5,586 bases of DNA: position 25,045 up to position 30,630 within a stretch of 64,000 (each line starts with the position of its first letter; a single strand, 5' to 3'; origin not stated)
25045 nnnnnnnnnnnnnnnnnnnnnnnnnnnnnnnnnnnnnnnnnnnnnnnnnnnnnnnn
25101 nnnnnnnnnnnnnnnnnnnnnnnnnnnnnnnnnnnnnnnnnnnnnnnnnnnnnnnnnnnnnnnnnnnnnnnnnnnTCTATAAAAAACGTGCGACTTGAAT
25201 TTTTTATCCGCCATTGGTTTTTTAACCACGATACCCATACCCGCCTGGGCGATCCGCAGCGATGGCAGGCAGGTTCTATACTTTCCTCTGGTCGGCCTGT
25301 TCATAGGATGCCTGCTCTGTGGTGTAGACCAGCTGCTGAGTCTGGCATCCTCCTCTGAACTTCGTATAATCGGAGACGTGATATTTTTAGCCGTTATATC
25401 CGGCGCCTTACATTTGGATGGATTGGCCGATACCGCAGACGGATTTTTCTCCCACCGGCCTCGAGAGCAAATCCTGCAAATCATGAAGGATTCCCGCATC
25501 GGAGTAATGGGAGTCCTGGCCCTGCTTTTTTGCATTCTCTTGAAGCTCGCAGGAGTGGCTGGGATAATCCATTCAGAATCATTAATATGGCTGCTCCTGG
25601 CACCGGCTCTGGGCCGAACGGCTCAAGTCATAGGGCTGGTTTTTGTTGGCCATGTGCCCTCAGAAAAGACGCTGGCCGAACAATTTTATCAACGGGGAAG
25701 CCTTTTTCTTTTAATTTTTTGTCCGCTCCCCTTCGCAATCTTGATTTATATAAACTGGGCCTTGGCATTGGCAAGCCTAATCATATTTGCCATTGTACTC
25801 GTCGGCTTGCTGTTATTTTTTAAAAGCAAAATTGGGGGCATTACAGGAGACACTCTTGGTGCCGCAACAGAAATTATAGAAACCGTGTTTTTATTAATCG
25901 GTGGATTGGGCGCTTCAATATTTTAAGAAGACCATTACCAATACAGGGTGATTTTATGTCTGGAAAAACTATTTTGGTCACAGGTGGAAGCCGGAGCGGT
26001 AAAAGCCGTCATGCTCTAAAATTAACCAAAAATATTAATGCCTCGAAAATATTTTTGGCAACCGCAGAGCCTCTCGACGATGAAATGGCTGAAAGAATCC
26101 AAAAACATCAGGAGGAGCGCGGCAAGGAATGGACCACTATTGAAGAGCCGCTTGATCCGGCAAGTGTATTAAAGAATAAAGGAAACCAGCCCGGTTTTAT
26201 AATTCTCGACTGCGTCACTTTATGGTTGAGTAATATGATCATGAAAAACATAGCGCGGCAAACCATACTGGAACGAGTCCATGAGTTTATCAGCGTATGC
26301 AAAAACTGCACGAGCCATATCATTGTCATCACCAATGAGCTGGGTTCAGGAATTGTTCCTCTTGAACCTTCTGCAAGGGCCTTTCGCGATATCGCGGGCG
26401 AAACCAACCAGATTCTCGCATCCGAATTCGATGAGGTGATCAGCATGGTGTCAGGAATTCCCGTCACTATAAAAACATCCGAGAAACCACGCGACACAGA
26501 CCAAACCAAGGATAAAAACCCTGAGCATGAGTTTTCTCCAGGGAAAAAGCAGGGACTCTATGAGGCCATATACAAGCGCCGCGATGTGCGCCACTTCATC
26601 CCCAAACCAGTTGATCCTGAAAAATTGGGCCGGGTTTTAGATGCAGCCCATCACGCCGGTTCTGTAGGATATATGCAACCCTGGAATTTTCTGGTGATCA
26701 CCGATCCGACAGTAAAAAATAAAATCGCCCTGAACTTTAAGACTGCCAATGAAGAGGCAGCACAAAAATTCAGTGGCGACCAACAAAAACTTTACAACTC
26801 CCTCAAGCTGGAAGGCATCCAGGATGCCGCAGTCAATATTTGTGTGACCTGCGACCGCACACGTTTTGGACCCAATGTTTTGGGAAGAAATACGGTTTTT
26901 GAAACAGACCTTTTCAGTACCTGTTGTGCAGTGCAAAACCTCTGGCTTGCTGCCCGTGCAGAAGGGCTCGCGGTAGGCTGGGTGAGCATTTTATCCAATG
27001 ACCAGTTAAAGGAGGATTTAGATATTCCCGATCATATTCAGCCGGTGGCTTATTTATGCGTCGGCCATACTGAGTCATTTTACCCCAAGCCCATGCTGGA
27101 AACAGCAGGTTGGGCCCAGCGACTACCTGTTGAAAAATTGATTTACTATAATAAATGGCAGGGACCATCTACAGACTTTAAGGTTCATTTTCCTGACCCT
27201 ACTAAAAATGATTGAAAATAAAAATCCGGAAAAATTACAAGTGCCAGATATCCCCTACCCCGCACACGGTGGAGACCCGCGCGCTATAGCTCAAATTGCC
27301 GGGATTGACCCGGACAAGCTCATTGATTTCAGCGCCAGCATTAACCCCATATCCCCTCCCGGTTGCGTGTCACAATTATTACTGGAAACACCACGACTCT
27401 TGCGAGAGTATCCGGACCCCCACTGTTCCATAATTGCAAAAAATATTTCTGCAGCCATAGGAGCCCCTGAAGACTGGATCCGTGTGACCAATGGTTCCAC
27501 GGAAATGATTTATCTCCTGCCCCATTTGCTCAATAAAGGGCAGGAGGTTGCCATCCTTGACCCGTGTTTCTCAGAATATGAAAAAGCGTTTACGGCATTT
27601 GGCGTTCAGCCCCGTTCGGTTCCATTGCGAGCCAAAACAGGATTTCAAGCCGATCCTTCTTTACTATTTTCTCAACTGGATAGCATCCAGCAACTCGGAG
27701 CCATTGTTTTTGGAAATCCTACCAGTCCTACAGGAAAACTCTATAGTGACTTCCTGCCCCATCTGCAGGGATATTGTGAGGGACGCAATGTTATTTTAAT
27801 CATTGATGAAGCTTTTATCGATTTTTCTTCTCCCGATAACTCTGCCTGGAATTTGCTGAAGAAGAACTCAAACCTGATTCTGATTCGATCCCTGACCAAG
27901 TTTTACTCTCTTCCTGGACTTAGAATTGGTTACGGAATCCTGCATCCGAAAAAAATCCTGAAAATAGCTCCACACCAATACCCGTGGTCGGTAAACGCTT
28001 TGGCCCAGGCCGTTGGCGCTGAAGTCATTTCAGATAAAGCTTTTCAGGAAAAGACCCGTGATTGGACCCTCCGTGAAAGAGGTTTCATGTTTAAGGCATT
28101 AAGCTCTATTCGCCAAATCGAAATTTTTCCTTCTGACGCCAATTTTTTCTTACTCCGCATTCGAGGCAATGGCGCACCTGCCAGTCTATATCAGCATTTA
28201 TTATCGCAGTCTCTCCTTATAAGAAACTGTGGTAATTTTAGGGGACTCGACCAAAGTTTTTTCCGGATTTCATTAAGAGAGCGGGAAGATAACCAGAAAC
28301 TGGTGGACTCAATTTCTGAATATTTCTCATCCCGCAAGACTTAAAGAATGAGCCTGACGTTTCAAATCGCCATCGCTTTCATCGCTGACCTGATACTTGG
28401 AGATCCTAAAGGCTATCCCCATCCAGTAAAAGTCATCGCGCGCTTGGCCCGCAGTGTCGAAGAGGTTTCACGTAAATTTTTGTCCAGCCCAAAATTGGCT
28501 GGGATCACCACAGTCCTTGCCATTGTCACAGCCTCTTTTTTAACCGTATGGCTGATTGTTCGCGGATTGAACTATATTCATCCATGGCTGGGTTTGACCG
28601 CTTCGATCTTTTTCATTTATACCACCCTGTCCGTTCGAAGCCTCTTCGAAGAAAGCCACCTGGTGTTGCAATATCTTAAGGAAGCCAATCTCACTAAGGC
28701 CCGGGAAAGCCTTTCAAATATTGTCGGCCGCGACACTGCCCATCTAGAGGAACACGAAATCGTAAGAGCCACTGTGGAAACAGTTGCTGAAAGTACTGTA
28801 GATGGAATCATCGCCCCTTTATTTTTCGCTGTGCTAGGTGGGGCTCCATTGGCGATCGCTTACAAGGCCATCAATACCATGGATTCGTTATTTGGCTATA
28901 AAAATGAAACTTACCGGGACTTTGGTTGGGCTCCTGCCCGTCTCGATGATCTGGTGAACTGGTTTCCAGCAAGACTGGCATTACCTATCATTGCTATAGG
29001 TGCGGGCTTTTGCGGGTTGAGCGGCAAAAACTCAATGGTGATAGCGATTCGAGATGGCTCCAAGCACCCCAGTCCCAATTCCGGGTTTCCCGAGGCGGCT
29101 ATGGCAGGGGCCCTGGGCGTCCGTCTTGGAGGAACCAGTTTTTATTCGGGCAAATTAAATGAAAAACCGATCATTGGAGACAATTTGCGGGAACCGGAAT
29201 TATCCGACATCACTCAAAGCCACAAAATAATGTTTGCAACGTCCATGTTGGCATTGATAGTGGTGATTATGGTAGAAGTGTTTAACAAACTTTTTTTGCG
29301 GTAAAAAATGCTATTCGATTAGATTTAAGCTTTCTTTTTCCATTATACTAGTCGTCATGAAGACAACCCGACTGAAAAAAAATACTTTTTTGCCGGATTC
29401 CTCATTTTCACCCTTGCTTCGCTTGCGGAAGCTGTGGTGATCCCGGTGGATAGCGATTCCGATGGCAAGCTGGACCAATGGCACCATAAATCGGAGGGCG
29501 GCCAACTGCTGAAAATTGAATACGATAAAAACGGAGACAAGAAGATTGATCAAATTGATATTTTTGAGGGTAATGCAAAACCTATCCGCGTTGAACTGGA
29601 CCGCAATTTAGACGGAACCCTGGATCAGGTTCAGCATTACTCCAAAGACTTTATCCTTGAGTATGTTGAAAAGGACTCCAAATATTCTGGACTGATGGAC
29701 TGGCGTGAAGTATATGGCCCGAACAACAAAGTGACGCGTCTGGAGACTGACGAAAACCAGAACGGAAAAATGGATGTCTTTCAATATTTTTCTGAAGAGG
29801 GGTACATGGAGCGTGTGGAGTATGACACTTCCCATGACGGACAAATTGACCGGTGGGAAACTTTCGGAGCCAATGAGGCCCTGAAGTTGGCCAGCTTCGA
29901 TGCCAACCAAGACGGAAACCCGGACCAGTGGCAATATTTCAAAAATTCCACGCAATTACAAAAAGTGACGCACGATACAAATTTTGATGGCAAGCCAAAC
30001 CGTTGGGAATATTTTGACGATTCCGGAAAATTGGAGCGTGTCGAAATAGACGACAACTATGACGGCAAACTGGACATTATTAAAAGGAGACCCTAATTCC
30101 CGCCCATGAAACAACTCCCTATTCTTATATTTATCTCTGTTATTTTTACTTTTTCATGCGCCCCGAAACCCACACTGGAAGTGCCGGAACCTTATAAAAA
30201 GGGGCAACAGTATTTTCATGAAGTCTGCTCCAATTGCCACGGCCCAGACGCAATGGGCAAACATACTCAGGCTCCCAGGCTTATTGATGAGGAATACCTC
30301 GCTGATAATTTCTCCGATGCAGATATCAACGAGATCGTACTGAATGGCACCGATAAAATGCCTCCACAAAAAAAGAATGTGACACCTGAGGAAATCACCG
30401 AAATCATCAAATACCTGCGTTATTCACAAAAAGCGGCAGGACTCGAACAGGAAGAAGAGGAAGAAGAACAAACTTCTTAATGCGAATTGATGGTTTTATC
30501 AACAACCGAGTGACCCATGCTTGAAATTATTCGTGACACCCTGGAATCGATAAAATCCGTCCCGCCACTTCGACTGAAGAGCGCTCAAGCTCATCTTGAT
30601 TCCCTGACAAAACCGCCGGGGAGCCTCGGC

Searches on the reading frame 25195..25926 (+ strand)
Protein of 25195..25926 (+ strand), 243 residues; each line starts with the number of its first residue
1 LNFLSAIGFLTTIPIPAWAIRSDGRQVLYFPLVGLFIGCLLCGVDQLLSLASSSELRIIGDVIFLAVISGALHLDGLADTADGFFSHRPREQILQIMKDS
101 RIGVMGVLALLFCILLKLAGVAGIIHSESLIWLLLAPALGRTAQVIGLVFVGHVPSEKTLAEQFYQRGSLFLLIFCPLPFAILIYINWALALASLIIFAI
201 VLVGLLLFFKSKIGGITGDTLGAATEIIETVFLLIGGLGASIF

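Call 40: search_protein_families(library=pfam, proteins=[window:25195-25926:+])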
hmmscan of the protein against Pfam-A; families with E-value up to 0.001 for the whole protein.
window:25195-25926:+ (243 aa): 1 family
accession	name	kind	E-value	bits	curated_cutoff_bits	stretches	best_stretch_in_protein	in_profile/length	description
PF02654.20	CobS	-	4.1e-52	177.8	23.2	1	6-234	1-207/207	Cobalamin-5-phosphate synthase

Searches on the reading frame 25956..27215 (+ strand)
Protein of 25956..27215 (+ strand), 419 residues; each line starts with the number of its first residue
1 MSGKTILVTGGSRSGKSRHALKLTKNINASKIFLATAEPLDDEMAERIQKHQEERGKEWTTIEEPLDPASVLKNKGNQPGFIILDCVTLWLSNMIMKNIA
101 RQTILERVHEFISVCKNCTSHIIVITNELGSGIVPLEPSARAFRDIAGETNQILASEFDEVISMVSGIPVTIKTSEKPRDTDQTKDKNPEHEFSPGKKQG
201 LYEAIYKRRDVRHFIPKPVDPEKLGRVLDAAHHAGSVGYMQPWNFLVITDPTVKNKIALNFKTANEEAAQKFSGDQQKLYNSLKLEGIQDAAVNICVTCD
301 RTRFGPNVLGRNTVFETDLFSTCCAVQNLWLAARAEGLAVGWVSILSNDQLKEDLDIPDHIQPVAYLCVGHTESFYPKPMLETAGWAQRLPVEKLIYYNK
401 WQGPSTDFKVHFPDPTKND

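Call 40: search_protein_families(library=pfam, proteins=[window:25956-27215:+])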
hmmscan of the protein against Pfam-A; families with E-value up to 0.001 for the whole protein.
window:25956-27215:+ (419 aa): 2 families
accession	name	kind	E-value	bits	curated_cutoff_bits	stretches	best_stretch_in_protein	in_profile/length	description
PF02283.22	CobU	-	1.6e-57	194.2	27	1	6-172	1-168/168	Cobinamide kinase / cobinamide phosphate guanyltransferase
PF00881.29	Nitroreductase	-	2.4e-28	99.8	23.5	1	205-371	1-167/167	Nitroreductase family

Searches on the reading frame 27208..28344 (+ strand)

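Call 40: search_protein_families(library=pfam, proteins=[window:27208-28344:+])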
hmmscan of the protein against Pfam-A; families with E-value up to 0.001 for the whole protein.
window:27208-28344:+ (378 aa): 1 family
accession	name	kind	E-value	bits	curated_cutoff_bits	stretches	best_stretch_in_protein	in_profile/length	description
PF00155.27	Aminotran_1_2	-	1.9e-39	136.3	19.7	1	39-369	4-361/361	Aminotransferase class I and II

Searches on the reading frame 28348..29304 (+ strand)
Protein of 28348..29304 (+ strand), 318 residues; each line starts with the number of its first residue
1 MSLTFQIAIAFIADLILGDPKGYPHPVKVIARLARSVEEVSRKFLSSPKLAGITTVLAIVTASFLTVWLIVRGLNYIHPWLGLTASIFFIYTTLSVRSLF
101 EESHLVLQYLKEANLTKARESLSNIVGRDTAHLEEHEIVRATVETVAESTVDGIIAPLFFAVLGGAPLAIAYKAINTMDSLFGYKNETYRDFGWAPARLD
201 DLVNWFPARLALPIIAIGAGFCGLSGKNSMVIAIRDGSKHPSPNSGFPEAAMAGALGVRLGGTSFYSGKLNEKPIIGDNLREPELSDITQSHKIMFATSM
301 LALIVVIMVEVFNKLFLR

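Call 40: search_protein_families(library=pfam, proteins=[window:28348-29304:+])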
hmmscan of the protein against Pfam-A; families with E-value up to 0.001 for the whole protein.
window:28348-29304:+ (318 aa): 1 family
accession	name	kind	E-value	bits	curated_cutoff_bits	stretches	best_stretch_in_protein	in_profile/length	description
PF03186.18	CobD_Cbib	-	5.4e-102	341.3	34.4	1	8-295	2-282/282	CobD/Cbib protein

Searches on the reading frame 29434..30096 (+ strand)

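Call 40: search_protein_families(library=pfam, proteins=[window:29434-30096:+])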
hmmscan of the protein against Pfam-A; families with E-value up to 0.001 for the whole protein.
window:29434-30096:+ (220 aa): 1 family
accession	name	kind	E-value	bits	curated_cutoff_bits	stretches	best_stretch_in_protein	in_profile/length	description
PF20615.3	DUF6802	-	8.1e-05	23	27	0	6-64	35-91/102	Family of unknown function (DUF6802)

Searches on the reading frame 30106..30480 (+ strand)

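Call 40: search_protein_families(library=pfam, proteins=[window:30106-30480:+])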
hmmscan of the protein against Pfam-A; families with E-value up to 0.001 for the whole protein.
window:30106-30480:+ (124 aa): 2 families
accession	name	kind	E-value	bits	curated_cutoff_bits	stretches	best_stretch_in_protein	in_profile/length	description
PF13442.11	Cytochrome_CBB3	-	2.1e-12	47.6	27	1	30-104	3-68/68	Cytochrome C oxidase, cbb3-type, subunit III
PF00034.26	Cytochrom_C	-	1.2e-08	36.6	21.3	1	31-106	2-88/90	Cytochrome c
